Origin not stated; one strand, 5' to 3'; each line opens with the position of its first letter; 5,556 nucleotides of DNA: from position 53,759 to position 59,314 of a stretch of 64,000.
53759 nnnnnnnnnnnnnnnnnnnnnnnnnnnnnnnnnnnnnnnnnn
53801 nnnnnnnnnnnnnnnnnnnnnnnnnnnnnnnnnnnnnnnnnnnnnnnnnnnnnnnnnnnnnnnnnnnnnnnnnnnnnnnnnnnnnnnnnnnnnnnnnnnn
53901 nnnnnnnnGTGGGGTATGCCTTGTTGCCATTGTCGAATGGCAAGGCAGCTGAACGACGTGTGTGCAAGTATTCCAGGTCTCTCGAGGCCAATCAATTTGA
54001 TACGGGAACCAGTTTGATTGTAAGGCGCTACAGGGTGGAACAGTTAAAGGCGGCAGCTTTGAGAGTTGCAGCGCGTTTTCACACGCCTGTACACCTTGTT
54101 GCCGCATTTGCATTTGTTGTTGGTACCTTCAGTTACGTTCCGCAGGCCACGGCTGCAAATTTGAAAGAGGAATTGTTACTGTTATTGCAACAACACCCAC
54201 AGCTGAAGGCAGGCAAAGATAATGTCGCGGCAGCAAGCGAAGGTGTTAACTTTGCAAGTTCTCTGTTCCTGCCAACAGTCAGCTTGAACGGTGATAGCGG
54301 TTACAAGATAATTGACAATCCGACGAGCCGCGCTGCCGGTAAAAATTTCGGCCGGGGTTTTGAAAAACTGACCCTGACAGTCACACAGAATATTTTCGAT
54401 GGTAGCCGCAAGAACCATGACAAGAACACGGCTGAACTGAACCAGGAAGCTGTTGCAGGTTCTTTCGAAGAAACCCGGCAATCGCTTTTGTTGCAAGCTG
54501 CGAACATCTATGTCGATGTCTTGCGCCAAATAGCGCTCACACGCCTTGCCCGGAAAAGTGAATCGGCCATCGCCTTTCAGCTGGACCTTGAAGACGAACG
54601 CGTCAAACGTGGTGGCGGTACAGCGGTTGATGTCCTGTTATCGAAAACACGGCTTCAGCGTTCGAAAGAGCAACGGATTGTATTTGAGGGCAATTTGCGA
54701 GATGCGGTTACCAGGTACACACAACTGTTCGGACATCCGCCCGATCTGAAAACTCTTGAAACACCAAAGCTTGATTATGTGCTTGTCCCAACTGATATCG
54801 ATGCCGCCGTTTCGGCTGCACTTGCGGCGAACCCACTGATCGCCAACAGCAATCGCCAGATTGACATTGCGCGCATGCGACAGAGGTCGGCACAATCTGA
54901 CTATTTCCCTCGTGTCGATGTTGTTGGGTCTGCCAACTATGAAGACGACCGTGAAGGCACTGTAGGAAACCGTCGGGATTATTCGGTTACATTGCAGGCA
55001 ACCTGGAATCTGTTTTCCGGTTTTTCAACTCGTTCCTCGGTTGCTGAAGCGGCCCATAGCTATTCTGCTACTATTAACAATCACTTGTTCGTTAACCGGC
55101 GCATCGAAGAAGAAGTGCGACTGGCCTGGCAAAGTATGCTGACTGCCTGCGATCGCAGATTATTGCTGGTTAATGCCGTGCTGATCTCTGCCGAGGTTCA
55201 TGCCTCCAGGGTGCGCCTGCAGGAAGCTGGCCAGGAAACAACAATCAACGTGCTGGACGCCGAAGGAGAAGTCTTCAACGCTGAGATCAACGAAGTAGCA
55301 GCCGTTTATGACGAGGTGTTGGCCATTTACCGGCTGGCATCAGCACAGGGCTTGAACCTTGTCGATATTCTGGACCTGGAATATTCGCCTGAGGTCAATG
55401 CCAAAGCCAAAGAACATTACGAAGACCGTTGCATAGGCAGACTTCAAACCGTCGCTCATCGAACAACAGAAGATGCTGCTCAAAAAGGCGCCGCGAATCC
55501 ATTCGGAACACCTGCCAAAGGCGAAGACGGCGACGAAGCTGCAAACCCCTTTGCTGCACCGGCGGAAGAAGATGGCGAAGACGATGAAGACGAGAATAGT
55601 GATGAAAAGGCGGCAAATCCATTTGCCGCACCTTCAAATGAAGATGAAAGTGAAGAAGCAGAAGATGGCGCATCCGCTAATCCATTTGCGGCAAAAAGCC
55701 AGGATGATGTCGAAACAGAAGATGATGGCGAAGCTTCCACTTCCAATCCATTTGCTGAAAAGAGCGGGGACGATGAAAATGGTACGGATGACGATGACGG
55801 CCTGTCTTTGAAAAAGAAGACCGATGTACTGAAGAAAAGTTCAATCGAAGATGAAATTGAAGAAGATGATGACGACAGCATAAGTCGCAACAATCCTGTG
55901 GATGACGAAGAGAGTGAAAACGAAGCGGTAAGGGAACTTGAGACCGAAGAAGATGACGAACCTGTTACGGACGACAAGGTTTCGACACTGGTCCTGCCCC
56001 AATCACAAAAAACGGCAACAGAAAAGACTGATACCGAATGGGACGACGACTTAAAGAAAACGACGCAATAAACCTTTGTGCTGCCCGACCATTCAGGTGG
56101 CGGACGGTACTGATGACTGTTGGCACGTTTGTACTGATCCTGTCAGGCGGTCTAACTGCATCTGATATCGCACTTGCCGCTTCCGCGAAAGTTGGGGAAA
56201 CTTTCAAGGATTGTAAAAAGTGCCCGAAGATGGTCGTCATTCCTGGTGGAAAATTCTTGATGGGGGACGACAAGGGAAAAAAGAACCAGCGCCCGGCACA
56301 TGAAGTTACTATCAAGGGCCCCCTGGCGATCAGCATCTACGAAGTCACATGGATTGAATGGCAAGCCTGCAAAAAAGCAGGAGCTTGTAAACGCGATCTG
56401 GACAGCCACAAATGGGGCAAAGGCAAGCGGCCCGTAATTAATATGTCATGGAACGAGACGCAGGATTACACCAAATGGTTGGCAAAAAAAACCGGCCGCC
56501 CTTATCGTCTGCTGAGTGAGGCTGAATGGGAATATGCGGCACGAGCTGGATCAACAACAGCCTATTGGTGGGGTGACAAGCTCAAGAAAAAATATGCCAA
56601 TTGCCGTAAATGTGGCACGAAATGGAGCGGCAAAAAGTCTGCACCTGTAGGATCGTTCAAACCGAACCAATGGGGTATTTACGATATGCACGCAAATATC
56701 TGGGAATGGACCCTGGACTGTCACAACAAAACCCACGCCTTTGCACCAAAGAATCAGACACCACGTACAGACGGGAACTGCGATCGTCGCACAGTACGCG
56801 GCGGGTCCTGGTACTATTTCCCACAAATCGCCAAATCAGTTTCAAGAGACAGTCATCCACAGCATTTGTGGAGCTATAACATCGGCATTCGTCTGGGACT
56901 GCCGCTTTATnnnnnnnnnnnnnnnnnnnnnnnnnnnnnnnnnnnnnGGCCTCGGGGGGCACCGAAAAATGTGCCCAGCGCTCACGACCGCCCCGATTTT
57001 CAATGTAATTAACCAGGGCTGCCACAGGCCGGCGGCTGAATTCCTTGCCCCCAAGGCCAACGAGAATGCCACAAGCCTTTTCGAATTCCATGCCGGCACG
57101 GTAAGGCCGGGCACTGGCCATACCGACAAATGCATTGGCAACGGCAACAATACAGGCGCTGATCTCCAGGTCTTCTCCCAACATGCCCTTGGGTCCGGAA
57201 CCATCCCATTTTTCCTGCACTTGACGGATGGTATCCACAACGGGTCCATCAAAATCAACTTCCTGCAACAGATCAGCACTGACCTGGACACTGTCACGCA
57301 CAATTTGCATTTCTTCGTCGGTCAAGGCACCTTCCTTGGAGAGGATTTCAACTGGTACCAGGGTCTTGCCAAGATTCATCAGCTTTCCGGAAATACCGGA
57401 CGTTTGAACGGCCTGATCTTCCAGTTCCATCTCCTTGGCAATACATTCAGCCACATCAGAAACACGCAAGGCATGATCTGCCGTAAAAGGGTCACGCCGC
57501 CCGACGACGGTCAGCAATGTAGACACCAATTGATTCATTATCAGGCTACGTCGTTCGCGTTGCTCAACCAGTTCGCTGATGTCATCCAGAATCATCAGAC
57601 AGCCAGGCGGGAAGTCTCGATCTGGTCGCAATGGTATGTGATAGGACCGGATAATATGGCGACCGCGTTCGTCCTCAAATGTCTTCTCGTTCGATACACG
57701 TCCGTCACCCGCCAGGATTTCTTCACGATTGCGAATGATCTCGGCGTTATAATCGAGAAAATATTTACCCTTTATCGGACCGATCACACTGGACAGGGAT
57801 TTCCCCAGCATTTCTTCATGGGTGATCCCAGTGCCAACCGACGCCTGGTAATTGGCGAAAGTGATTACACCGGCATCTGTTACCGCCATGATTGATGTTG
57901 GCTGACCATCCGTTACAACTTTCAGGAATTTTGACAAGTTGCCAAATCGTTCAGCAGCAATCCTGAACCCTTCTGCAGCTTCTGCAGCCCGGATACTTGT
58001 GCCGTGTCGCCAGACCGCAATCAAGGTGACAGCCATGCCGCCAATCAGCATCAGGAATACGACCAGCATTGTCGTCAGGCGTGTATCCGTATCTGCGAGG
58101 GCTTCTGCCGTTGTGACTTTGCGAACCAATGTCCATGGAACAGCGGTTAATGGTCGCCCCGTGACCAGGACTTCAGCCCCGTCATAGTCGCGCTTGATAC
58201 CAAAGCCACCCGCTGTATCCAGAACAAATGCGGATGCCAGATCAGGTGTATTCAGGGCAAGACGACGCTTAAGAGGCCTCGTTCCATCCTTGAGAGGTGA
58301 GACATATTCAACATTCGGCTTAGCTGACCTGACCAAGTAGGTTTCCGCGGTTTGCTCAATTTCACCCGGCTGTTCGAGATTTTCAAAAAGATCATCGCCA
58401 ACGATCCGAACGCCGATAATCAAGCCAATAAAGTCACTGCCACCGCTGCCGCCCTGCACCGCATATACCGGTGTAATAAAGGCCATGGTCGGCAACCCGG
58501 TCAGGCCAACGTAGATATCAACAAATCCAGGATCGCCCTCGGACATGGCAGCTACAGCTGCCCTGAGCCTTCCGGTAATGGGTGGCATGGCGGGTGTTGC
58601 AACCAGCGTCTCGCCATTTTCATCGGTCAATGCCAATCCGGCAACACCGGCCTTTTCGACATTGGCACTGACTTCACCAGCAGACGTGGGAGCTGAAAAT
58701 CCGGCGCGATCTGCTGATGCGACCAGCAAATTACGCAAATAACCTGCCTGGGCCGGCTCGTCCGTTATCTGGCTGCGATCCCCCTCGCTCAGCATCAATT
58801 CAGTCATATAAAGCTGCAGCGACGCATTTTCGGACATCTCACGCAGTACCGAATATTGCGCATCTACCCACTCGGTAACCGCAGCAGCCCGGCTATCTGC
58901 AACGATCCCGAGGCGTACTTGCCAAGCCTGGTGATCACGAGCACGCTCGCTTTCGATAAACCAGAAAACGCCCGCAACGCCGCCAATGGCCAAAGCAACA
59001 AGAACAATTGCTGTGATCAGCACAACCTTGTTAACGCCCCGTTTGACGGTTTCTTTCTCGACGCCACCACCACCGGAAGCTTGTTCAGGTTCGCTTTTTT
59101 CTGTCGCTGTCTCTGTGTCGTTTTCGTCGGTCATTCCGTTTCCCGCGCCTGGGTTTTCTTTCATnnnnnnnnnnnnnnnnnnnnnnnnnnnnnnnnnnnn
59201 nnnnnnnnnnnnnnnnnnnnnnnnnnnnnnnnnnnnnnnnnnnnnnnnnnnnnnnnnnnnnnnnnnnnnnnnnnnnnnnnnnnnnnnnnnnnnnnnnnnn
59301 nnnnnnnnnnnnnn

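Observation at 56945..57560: HD-GYP domain has lost nearly all metal ligands: receptor, not phosphodiesterase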

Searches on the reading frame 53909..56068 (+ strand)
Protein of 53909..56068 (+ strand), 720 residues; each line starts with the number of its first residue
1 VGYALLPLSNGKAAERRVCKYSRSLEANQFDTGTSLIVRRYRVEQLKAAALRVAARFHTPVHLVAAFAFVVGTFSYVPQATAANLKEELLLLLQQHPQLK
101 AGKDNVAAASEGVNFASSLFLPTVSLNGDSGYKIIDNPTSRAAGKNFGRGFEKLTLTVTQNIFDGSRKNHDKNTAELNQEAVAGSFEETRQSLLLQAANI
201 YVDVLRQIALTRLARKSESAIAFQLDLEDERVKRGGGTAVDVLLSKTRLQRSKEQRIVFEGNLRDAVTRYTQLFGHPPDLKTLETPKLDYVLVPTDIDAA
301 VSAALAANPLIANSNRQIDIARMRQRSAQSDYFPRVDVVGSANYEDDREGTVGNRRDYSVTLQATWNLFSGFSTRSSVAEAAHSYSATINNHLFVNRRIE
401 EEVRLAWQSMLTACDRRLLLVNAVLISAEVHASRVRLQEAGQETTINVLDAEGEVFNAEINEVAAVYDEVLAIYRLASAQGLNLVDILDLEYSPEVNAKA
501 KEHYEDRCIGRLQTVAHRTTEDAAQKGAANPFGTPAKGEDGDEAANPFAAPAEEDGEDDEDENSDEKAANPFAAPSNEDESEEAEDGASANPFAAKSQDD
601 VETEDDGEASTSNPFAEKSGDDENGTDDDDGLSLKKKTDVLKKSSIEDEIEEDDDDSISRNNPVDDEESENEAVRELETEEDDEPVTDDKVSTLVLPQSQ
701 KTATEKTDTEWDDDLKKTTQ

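Call 15: search_protein_families(library=pfam, proteins=[window:53909-56068:+], max_evalue=0.001)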
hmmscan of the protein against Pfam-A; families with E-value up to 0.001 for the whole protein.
window:53909-56068:+ (720 aa): 1 family
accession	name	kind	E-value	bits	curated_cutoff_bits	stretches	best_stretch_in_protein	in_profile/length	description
PF02321.23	OEP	-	8.9e-47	159.8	22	2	298-477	2-183/187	Outer membrane efflux protein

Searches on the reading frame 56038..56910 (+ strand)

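Call 15: search_protein_families(library=pfam, proteins=[window:56038-56910:+], max_evalue=0.001)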
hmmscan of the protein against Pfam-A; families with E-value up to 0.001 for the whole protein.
window:56038-56910:+ (291 aa): 1 family
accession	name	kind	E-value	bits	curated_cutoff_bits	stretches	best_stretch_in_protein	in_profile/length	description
PF03781.23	FGE-sulfatase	-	8.3e-51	173.5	23.3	1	62-286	2-253/255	Sulfatase-modifying factor enzyme 1-like domain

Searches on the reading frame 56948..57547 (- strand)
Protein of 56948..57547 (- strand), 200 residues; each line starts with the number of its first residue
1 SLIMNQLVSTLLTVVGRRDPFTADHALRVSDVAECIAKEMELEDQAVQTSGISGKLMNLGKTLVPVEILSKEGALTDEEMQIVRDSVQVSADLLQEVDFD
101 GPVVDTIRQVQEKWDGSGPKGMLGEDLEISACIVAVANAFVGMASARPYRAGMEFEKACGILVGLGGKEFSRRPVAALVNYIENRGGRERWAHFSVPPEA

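Call 6: search_solved_structures(query=window:56948-57547:-, max_evalue=0.01, show_alignments=5)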
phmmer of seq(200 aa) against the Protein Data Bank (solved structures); distinct sequences matched with E-value up to 0.01: 6.
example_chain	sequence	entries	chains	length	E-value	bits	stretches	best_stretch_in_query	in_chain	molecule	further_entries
9rbz_A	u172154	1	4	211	2.5e-26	96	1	4-187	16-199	HD domain/sensory box protein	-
9rc0_A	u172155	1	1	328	8.8e-26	94.2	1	4-187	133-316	HD domain/sensory box protein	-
5z7c_A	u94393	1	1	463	2e-16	63.6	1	8-162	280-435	3'3'-cGAMP-specific phosphodiesterase 3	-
4mcw_A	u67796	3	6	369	7e-16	61.9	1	17-170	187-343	Metal dependent phosphohydrolase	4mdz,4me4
4r8z_A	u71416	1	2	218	1.1e-08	38.5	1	39-180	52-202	Cyclic di-GMP phosphodiesterase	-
3tm8_A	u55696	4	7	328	2.6e-05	27.4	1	9-141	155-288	Uncharacterized protein | Uncharacterized protein Bd1817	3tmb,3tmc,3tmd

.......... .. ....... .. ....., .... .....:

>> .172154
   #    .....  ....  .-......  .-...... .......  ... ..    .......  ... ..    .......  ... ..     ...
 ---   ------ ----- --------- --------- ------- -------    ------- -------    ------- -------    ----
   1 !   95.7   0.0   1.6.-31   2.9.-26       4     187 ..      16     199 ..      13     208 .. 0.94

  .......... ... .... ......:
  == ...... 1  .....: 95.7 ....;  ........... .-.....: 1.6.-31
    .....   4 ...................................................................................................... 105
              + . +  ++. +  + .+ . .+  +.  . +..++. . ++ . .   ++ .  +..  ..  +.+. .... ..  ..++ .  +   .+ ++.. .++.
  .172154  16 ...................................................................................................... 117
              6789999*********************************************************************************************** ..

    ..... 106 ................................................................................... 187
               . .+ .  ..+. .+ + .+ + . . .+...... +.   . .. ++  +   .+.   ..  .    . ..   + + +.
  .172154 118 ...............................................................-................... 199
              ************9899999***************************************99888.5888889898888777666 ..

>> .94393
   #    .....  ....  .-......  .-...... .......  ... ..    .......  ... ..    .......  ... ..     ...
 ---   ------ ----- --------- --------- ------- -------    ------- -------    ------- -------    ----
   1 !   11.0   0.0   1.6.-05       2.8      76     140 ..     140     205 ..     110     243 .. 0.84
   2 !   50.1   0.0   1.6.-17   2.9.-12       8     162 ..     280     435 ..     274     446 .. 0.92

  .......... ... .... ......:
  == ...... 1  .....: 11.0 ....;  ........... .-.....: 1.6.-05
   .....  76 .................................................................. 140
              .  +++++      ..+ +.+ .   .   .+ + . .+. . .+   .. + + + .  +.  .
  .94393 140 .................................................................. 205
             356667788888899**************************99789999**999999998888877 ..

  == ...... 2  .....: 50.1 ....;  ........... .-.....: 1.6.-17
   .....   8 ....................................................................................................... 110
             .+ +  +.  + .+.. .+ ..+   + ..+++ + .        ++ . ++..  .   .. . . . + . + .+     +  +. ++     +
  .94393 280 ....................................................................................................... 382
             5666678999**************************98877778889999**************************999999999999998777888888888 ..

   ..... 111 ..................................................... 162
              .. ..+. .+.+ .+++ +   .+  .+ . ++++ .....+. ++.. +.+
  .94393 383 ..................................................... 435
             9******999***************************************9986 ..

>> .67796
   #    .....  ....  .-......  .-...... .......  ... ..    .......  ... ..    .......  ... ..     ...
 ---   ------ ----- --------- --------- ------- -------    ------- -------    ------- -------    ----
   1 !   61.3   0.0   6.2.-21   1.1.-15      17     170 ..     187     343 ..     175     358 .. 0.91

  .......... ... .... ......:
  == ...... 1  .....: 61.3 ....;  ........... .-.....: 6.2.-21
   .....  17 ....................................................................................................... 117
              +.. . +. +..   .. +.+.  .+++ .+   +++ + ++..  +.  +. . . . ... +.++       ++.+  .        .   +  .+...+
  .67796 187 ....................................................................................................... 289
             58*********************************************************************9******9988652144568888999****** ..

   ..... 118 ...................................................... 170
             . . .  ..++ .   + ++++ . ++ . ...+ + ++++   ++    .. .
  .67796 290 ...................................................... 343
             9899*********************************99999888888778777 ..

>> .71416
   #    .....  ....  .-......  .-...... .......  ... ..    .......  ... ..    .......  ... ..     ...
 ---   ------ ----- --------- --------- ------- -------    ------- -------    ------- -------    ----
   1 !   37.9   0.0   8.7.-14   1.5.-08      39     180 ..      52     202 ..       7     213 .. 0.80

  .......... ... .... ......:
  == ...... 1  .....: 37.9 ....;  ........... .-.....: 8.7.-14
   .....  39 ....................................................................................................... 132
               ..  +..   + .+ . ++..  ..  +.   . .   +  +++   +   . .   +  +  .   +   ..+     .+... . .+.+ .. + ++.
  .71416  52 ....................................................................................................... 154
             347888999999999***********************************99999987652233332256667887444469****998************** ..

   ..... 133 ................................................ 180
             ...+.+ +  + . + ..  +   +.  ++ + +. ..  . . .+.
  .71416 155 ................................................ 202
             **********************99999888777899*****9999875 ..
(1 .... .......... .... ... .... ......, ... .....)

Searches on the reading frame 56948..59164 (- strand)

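Call 4: search_protein_families(library=pfam, proteins=[window:56948-59164:-], max_evalue=1)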
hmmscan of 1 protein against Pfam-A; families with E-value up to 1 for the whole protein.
window:56948-59164:- (739 aa): 7 families
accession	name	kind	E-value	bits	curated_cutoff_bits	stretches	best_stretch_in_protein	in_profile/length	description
PF13487.12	HD_5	-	1.6e-26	93.5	27.2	1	555-703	8-160/170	HD domain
PF01966.28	HD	-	3.5e-05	24.5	22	1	562-679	2-113/116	HD domain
PF08448.16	PAS_4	-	4.1e-05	24.2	23.1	1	421-533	4-109/110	PAS fold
PF00989.32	PAS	-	0.00027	21.4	22.6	1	416-465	5-54/113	PAS fold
PF13426.13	PAS_9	-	0.0082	16.8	27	1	424-531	3-103/103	PAS domain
PF02743.24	dCache_1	-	0.0082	16.1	45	1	88-249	14-146/240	Cache domain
PF09490.15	CbtA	-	0.018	15.4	30.7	1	18-82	38-106/239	Probable cobalt transporter subunit (CbtA)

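Call 5: search_protein_families(library=ncbifam, proteins=[window:56948-59164:-], max_evalue=1)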
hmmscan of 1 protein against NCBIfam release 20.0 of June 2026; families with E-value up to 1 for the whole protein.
window:56948-59164:- (739 aa): 5 families
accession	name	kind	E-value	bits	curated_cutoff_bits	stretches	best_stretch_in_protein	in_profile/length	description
NF053512.1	nitric_RR_NosR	exception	7.5e-19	68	400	1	536-723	167-356/422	response regulator c-di-GMP phosphodiesterase, NosR family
TIGR00229.1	sensory_box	domain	3.7e-07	30.3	22.9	1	417-538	10-125/126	PAS domain S-box protein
NF011416.0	PRK14843.1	equivalog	0.061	12.2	429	1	560-598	43-81/347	dihydrolipoamide acetyltransferase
NF004285.1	PRK05696.1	equivalog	0.099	12.4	179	1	39-80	12-52/171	flagellar basal body-associated protein FliL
NF042931.1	SAG1386_EF1546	equivalog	0.12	12.4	80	0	360-394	28-61/158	SAG1386/EF1546 family surface-associated protein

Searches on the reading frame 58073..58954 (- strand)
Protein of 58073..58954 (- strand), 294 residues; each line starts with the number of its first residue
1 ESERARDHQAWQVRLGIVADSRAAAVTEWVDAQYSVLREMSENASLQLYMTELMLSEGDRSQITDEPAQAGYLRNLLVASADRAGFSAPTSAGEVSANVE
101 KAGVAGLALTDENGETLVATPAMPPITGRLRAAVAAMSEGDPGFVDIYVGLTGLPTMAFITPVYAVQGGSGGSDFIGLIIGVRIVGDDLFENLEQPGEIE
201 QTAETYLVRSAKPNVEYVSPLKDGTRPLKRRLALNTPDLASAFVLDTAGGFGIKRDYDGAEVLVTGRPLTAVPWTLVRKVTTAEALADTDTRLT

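Call 24: search_solved_structures(query=window:58073-58954:-, max_evalue=10, show_alignments=2)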
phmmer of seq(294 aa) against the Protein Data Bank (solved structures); distinct sequences matched with E-value up to 10: 1.
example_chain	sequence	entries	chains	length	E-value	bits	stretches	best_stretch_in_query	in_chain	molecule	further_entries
7bk5_AAA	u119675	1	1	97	0.72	12.4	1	84-137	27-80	Putative copper resistance protein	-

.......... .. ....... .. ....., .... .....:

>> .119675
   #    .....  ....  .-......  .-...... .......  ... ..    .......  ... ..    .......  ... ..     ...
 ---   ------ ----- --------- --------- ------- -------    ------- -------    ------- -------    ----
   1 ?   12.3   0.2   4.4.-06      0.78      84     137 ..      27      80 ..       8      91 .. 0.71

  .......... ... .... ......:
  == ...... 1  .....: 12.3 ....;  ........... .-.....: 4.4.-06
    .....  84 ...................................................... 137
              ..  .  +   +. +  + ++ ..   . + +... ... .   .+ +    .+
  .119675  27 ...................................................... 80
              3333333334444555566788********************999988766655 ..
